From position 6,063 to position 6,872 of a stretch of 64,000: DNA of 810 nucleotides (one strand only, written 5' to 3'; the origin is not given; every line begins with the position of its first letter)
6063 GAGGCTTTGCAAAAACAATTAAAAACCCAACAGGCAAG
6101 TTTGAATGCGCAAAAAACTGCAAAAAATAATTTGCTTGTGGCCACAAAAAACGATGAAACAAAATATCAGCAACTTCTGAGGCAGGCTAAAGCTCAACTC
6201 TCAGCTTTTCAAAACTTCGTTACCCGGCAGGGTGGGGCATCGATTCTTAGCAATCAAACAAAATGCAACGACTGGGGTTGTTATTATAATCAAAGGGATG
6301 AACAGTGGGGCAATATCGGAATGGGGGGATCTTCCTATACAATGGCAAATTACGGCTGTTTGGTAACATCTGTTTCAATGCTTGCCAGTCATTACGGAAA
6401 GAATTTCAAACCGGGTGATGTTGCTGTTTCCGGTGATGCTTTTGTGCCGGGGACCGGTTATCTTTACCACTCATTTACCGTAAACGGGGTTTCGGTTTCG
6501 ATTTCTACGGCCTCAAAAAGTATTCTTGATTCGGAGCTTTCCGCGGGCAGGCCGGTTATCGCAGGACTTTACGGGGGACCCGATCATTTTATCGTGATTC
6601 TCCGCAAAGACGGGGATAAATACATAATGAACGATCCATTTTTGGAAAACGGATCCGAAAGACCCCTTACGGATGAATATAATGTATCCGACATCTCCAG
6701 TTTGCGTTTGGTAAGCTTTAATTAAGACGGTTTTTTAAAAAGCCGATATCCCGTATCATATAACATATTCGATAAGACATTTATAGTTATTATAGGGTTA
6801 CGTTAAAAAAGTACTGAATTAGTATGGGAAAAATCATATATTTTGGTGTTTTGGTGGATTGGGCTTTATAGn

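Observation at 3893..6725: FtsEX followed by a PcsB-like coiled-coil/Cys-His hydrolase: a complete divisome-coupled cell-wall hydrolase module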

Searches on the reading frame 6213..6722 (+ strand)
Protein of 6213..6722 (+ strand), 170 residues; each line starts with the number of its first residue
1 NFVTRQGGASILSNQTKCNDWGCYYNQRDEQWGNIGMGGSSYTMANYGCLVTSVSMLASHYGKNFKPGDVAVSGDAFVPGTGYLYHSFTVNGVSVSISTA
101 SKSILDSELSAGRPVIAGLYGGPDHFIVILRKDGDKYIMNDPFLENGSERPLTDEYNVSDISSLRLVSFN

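Call 16: search_protein_representatives(protein=window:6213-6722:+)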
Query: 170 residues. Proteins with E-value up to 0.001 (for the whole library): 892; up to 1e-10: 154; up to 1e-30: 38. The best 150 are listed.
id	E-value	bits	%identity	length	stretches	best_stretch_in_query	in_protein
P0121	1.5e-76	272.2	72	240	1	2-170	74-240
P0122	1.1e-74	266.2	74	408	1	2-170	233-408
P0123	2.1e-66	239.2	63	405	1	2-170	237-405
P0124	1.8e-60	219.9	65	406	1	2-170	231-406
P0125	4.0e-59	215.5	59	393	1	2-170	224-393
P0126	5.7e-58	211.7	77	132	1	44-170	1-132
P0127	1.1e-55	204.3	60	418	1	2-170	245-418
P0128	5.3e-54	198.8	54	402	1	2-168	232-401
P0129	2.5e-53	196.6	58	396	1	2-168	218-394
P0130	7.7e-52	191.8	55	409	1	2-164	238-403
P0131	1.9e-51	190.5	58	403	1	2-168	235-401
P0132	2.0e-51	190.5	51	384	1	2-165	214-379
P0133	6.4e-49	182.3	67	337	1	2-122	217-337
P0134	1.2e-47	178.2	50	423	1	2-167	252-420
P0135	2.8e-47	177.0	52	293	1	2-170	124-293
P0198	1.5e-17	80.2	36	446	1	7-146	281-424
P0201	1.0e-16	77.5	34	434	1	8-153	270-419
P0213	2.1e-15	73.2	35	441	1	7-151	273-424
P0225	1.1e-13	67.6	37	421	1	17-144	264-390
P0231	3.6e-13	65.9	42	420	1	18-167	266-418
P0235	5.1e-13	65.4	37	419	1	23-143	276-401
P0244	1.9e-12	63.6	36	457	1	24-143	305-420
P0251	3.8e-12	62.6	35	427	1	21-166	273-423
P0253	7.8e-12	61.6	37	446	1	22-144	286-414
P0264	2.2e-11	60.1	36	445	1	6-145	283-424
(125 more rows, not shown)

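Call 34: predict_structure(alignment_id=A2)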
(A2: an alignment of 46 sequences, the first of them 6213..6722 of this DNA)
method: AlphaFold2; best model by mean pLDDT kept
length: 170 residues; sequences in the alignment: 46
mean_pLDDT: 84.7   pTM: 0.85
mean pLDDT of the five models: 84.7, 83.1, 78.3, 78.0, 74.9
residues with pLDDT >= 90: 96; 70-90: 47; 50-70: 13; < 50: 14
segments of 3 or more residues with pLDDT < 50: 1-8, 37-42
pLDDT, mean of each block of 10 residues (from residue 1): 46 88 89 52 69 96 92 84 89 95 95 93 82 95 91 89 94
secondary structure, 60 per line:
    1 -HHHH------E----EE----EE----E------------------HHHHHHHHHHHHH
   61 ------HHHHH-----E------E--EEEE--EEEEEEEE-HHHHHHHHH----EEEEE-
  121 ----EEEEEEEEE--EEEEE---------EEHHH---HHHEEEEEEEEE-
elements in order: H2-5 H48-60 H67-71 E87-90 E93-100 H102-110 E115-119 E125-133 E136-140 E161-169
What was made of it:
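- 6282..6722 (+): C39-like papain-fold cysteine peptidase domain (residues 241-387). AF2 domain model has pLDDT 84.7 and pTM 0.85 (call 34).
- On Peptidase_C39_2 (PF13529, papain-like clan): The AF2 domain model has pLDDT 84.7 and pTM 0.85 (call 34).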

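Call 39: fold_search(model_id=the predicted structure, library=pdb)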
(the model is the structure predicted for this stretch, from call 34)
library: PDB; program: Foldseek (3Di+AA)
matches with E <= 10: 702; with E <= 0.001: 0
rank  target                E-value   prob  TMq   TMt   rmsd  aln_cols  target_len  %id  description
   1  3k8u                  1.3e-03  1.00  0.47  0.57   5.7       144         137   14  Crystal Structure of the Peptidase Domain of Streptococcus ComA, a Bi-functional ABC Transporter Involved in Quorum Sens (released 2010-02-23)
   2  7n87_MODEL_1_A        1.9e-03  1.00  0.43  0.47   5.8       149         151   17  Solution NMR structure of peptidase domain from Clostridium thermocellum PCAT1 (released 2021-12-29)
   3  8z4h_A                9.4e-03  0.99  0.46  0.36   5.9       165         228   16  Pseudomurein Endoisopeptidase PeiR (released 2025-04-23)
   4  5xe9_A                1.0e-02  0.99  0.46  0.56   6.0       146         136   13  Crystal Structure of the Complex of the Peptidase Domain of Streptococcus mutans ComA with a Small Molecule Inhibitor. (released 2017-06-28)
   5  3erv                  1.0e-02  0.97  0.44  0.38   7.6       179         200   18  Crystal structure of an putative C39-like peptidase from Bacillus anthracis (released 2008-10-14)
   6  4g54                  1.1e-02  0.96  0.40  0.32   7.8       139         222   12  Crystal structure of a periplasmic domain of the EpsAB fusion protein of the Vibrio vulnificus type II secretion system (released 2013-01-30)
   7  8ssk_A                1.3e-02  1.00  0.52  0.31   5.0       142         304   13  Citrobacter rodentium contact dependent growth inhibition (CDI) entry and toxin (CdiA-CT) domains (released 2024-05-15)
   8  3b79                  1.4e-02  0.99  0.46  0.60   4.6       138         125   17  Crystal structure of the N-terminal peptidase C39 like domain of the toxin secretion ATP-binding protein from Vibrio par (released 2007-11-13)
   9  8dck_A                1.5e-02  0.93  0.40  0.12   5.5       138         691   12  Structure of hemolysin A secretion system HlyB/D complex, ATP-bound (released 2022-09-14)
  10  8z4n_A                1.6e-02  0.96  0.43  0.34   6.7       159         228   16  Pseudomurein Endoisopeptidase PeiR-C90A (released 2025-04-23)
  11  1dki_A                1.7e-02  0.96  0.31  0.19   4.1        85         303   22  CRYSTAL STRUCTURE OF THE ZYMOGEN FORM OF STREPTOCOCCAL PYROGENIC EXOTOXIN B ACTIVE SITE (C47S) MUTANT (released 2000-03-01)
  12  8ssm_A                2.2e-02  0.97  0.47  0.55   5.1       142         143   13  Citrobacter rodentium contact dependent growth inhibition (CDI) toxin (CdiA-CT) and immunity (CdiI) complex (released 2024-05-15)
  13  5xe8_A                2.8e-02  0.97  0.48  0.58   6.8       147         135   13  Crystal Structure of the Peptidase Domain of Streptococcus mutans ComA (released 2017-06-28)
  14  8vpb_A                2.8e-02  0.91  0.44  0.13   6.1       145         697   20  Cryo-EM structure of the ABC transporter PCAT1 bound with MgADP_Class_2 (released 2024-10-30)
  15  6mpz_A                3.2e-02  0.95  0.45  0.52   6.4       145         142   16  Crystal structure of a double glycine motif protease from AMS/PCAT transporter in complex with the leader peptide (released 2019-02-06)
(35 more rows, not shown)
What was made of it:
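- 6282..6722 (+): Foldseek hits: ComA C39 domain 3k8u, PCAT1 7n87, pseudomurein endoisopeptidase PeiR 8z4h, C39-like 3erv (call 39).
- On Peptidase_C39_2 (PF13529, papain-like clan): Foldseek hits include 3k8u, 7n87, 3erv and 3b79 with probability 0.97-1.0 and TM 0.43-0.6 (call 39).
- The predicted fold matches C39 peptidases and a wall-cleaving pseudomurein endoisopeptidase (call 39). Foldseek TM-scores for the head are moderate (0.43-0.6, call 39). The fold also matches a wall-cleaving pseudomurein endoisopeptidase (call 39).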

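Call 56: list_cluster_members(proteins=[P0198, P0201, P0213, P0225, P0231, P0244, P0253, P0264, P0251, P0235])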
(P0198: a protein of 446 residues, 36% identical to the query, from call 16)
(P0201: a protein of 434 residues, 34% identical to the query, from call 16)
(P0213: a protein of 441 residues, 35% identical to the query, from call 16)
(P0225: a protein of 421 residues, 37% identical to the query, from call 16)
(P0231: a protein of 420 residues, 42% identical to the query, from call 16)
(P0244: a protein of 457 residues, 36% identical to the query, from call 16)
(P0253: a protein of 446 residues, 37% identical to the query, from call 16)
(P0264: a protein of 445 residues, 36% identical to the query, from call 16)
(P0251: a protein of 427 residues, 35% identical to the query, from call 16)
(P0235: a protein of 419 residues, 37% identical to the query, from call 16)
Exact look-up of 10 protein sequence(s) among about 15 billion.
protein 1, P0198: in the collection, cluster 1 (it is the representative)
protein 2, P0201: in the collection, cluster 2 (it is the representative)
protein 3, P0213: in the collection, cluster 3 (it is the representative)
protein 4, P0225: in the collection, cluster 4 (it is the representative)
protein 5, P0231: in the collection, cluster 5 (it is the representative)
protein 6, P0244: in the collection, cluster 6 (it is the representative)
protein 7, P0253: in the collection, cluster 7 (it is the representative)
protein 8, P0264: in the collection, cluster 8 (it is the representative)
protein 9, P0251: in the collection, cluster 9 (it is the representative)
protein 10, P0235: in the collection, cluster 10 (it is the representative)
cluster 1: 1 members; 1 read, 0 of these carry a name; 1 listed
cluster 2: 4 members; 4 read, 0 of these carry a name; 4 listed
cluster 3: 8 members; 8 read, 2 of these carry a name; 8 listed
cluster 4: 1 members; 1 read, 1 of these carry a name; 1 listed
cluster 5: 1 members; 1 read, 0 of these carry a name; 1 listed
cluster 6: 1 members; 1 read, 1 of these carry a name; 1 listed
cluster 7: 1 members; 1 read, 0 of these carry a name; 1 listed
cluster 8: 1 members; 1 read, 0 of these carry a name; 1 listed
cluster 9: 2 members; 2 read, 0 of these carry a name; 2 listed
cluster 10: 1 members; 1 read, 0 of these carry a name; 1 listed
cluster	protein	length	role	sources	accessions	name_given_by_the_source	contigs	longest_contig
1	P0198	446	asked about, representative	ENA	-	-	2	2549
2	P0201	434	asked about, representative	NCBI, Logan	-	-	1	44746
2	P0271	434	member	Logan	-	-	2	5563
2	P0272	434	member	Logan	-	-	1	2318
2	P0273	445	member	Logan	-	-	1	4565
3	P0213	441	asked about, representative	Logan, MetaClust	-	\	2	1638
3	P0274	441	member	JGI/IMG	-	peptidoglycan hydrolase CwlO-like protein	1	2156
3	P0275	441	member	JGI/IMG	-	-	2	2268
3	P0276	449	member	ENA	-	-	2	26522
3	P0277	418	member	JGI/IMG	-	-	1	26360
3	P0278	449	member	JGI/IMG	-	-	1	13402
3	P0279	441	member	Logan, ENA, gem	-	-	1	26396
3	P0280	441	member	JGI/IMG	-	-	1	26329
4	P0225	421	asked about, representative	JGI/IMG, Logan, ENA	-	peptidoglycan hydrolase CwlO-like protein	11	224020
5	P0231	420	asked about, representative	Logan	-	-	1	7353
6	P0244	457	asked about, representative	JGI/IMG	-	peptidoglycan hydrolase CwlO-like protein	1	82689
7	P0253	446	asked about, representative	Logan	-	-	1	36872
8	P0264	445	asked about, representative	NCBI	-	-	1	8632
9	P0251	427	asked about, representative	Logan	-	-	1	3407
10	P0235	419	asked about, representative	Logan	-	-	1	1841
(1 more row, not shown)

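Call 57: find_encoding_contigs(protein=P0201, flank=5000, max_places=2)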
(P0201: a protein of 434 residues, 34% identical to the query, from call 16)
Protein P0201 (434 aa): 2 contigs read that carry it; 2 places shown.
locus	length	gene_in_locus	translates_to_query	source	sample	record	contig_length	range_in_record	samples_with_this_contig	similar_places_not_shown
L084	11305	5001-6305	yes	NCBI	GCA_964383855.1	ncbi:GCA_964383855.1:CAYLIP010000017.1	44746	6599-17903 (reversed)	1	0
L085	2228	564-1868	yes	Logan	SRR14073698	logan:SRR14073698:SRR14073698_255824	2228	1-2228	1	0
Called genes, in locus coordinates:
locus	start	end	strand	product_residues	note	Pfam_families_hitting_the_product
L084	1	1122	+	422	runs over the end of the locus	PF12832:MFS_1_like (weak), PF07690:MFS_1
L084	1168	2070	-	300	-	PF05257:CHAP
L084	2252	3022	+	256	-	PF00106:adh_short, PF08659:KR (weak), PF13561:adh_short_C2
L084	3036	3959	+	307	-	PF00676:E1_dh, PF00456:Transketolase_N (weak)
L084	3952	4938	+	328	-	PF02779:Transket_pyr, PF02780:Transketolase_C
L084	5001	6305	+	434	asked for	PF24568:CC_PcsB (weak)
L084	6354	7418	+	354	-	PF00583:Acetyltransf_1 (faint), PF13508:Acetyltransf_7 (faint)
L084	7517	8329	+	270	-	PF00005:ABC_tran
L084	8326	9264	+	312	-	PF18075:FtsX_ECD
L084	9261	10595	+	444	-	PF08614:ATG16 (weak), PF01551:Peptidase_M23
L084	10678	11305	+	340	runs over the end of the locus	PF00005:ABC_tran, PF13304:AAA_21 (weak)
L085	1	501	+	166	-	?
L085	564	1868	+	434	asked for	PF24568:CC_PcsB (weak)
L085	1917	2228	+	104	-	?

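Call 58: find_encoding_contigs(protein=P0225, flank=5000, max_places=2)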
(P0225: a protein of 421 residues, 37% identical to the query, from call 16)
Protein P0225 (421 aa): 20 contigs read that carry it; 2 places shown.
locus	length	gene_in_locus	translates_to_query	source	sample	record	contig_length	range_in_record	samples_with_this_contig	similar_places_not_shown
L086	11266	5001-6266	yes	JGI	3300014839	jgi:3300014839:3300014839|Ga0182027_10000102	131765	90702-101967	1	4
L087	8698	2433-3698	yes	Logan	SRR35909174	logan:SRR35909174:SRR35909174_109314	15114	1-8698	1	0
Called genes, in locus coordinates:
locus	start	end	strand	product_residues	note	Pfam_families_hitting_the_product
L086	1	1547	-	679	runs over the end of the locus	PF17764:PriA_3primeBD, PF04851:ResIII, PF00270:DEAD, PF00271:Helicase_C, PF18074:PriA_C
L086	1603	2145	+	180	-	PF02834:LigT_PEase, PF13563:2_5_RNA_ligase2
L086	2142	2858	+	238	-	PF03808:Glyco_tran_WecG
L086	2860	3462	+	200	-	PF12697:Abhydrolase_6 (faint), PF06821:Ser_hydrolase, PF00561:Abhydrolase_1 (faint)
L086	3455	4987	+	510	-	PF00749:tRNA-synt_1c, PF19269:Anticodon_2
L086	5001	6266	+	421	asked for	PF13529:Peptidase_C39_2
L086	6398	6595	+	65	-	-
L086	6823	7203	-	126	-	PF01592:NifU_N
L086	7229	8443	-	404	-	PF00266:Aminotran_5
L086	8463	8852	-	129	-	PF02082:Rrf2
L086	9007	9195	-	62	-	-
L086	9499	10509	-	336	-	PF00364:Biotin_lipoyl (faint), PF25917:BSH_RND, PF25973:BSH_CzcB, PF25967:RND-MFP_C (faint), PF25954:Beta-barrel_RND_2 (faint), PF25990:Beta-barrel_YknX, PF26002:Beta-barrel_AprE (faint)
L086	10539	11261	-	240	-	PF00005:ABC_tran, PF02463:SMC_N (faint), PF13304:AAA_21 (faint)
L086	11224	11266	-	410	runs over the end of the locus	PF02687:FtsX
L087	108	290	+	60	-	PF03808:Glyco_tran_WecG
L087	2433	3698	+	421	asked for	PF13529:Peptidase_C39_2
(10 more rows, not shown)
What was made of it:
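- In more distant lineages the architecture occurs away from ftsEX (L086, call 58).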

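Call 69: search_dna_similar(query=window:6213-6722:+, collection=phages, mode=protein, max_evalue=0.001, max_rows=20)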
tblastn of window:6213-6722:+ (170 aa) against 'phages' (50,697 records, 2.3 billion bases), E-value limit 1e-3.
No match.
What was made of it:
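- Tried and rejected: tblastn of the head against 50,697 phage records found nothing (call 69), so no support came from lysins.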

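Call 77: search_protein_families(library=pfam, proteins=[L084:9261-10592:+], max_evalue=0.01)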
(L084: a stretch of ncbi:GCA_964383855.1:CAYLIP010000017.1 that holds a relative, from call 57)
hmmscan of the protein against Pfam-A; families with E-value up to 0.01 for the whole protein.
L084:9261-10592:+ (444 aa): 5 families
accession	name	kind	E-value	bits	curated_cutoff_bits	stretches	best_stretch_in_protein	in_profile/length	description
PF01551.29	Peptidase_M23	-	2.4e-32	111.4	28.7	1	339-434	2-96/96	Peptidase family M23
PF08614.16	ATG16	-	8.1e-06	26.6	33.7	1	32-137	53-148/200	Autophagy protein 16 (ATG16)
PF09766.14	FmiP_Thoc5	-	0.0039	16.9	29.4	0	81-136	97-152/362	Fms-interacting protein/Thoc5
PF13533.13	Biotin_lipoyl_2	-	0.0063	16.8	29.8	0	394-407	15-28/32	Biotin-lipoyl like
PF08542.16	Rep_fac_C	-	0.0085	16.9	23.6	0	213-275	13-72/88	Replication factor C C-terminal domain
